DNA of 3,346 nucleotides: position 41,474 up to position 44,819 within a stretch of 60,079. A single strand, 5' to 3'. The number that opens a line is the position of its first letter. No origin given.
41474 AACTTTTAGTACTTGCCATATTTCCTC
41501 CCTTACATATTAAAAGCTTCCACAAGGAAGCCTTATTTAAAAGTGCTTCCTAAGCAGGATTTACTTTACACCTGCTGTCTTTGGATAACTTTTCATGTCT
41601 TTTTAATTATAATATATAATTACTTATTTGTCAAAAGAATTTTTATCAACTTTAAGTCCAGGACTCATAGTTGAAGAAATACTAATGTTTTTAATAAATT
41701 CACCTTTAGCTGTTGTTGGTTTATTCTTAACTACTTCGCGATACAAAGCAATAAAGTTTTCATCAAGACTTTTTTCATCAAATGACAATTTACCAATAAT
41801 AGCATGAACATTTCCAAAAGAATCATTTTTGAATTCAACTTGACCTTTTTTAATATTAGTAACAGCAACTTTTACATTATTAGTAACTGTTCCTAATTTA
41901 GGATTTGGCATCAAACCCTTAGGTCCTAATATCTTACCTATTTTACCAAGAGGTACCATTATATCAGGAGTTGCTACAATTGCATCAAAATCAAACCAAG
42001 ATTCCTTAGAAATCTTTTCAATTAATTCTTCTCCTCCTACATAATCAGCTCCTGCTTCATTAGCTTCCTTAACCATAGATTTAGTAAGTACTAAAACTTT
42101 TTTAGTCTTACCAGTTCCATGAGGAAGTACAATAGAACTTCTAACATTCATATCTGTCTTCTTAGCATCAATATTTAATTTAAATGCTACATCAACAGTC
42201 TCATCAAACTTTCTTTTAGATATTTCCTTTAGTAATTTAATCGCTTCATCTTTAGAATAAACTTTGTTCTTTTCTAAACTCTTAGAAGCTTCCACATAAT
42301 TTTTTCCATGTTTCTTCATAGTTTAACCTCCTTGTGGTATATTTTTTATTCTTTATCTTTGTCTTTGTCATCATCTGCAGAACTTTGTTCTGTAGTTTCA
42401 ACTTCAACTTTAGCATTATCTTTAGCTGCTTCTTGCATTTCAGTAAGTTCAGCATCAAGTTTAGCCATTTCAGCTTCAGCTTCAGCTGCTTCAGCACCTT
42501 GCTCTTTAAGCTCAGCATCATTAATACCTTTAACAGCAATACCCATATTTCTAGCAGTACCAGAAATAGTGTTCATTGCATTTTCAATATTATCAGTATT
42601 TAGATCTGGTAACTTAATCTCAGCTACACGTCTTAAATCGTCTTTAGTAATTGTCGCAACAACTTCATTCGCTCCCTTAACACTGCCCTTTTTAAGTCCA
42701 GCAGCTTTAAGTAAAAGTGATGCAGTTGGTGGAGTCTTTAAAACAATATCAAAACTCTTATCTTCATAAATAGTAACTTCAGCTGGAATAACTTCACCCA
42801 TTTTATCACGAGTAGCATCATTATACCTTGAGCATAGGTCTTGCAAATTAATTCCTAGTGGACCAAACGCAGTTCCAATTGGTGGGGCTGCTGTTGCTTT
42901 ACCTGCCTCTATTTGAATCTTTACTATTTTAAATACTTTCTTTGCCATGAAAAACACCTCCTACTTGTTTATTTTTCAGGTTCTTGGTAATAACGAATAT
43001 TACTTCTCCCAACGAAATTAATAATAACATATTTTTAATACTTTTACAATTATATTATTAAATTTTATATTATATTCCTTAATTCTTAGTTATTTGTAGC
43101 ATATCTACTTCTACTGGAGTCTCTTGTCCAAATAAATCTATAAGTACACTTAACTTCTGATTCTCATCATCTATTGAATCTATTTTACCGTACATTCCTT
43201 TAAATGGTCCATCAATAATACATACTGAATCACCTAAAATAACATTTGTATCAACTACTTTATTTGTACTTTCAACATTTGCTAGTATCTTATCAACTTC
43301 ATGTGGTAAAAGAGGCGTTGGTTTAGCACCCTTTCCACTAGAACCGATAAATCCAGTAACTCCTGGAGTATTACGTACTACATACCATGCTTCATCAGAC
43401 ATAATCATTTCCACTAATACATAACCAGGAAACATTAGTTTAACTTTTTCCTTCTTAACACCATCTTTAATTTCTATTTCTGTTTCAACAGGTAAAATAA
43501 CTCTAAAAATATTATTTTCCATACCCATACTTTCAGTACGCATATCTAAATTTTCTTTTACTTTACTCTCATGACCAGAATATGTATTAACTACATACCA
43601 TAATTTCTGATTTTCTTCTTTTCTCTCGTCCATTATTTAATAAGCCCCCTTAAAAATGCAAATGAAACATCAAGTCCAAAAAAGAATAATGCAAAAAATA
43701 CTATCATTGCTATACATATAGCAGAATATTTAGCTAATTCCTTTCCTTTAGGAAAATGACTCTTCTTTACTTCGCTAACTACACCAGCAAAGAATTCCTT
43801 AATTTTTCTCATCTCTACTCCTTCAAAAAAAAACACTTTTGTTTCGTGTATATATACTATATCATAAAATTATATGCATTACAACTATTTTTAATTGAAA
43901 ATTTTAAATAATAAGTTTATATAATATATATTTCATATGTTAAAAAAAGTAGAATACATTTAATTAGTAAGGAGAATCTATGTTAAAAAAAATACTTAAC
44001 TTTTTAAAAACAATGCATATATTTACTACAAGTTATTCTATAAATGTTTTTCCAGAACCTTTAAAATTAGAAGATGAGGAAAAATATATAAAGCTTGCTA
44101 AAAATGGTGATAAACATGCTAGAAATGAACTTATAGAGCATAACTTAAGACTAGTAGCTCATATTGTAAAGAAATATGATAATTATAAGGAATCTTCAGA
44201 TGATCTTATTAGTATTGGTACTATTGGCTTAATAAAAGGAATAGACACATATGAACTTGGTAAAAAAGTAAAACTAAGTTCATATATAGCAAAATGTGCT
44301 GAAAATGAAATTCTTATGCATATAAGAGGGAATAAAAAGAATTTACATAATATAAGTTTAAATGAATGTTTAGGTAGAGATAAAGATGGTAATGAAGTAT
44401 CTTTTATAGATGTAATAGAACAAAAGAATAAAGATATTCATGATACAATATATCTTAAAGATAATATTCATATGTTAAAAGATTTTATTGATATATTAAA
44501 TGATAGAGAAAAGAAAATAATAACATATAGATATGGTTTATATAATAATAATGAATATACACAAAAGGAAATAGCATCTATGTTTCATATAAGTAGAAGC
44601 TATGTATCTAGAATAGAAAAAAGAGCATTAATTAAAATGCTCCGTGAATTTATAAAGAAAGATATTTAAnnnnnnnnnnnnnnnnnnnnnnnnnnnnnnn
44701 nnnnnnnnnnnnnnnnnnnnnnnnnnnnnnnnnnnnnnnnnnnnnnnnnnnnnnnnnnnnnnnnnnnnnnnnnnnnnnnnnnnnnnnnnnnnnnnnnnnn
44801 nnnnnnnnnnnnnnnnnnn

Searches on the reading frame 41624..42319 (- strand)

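Call 49: search_protein_families(library=pfam, proteins=[window:41624-42319:-], max_evalue=0.001)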
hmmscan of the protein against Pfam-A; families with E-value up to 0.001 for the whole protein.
window:41624-42319:- (231 aa): 1 family
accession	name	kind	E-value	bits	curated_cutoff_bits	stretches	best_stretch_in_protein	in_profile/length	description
PF00687.26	Ribosomal_L1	-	3.6e-61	206.7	32.2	1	30-220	1-198/198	Ribosomal protein L1p/L10e family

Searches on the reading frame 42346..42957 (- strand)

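Call 49: search_protein_families(library=pfam, proteins=[window:42346-42957:-], max_evalue=0.001)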
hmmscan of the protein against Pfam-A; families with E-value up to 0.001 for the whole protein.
window:42346-42957:- (203 aa): 2 families
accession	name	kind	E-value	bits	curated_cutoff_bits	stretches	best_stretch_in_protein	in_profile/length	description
PF00298.24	Ribosomal_L11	-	3.9e-23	82.1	21.4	1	74-142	1-69/69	Ribosomal protein L11, RNA binding domain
PF03946.19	Ribosomal_L11_N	-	1.9e-21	76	32.9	1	12-69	1-58/58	Ribosomal protein L11, N-terminal domain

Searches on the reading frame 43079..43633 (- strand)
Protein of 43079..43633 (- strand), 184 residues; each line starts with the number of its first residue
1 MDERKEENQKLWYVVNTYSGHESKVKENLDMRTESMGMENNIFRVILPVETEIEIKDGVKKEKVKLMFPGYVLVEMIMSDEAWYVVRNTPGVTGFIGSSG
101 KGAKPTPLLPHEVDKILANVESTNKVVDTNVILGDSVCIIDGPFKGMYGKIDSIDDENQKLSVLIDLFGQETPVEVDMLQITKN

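Call 49: search_protein_families(library=pfam, proteins=[window:43079-43633:-], max_evalue=0.001)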
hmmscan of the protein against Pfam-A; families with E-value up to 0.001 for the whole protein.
window:43079-43633:- (184 aa): 2 families
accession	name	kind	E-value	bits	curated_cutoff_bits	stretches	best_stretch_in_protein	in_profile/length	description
PF02357.24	NusG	-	7.8e-30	103.7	22.2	1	11-117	2-93/93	Transcription termination factor nusG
PF00467.35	KOW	-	1.1e-06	28.6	22.3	1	134-162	2-30/32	KOW motif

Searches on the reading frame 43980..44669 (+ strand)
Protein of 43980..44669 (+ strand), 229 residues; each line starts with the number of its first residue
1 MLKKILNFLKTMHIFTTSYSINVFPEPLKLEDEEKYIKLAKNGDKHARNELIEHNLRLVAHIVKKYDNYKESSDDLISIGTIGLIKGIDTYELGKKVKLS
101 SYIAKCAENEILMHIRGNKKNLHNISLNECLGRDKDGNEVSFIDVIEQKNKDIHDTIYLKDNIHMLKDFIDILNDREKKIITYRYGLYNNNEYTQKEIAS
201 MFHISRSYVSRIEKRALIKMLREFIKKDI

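Call 49: search_protein_families(library=pfam, proteins=[window:43980-44669:+], max_evalue=0.001)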
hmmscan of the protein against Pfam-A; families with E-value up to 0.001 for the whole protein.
window:43980-44669:+ (229 aa): 3 families
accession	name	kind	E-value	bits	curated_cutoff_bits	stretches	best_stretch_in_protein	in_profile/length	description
PF04542.20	Sigma70_r2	-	7.5e-16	58.1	24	1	51-119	1-69/71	Sigma-70 region 2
PF04545.22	Sigma70_r4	-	5.7e-15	55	24.1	1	170-219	2-47/50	Sigma-70, region 4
PF01381.28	HTH_3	-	0.00027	21.4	23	1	191-214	8-31/55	Helix-turn-helix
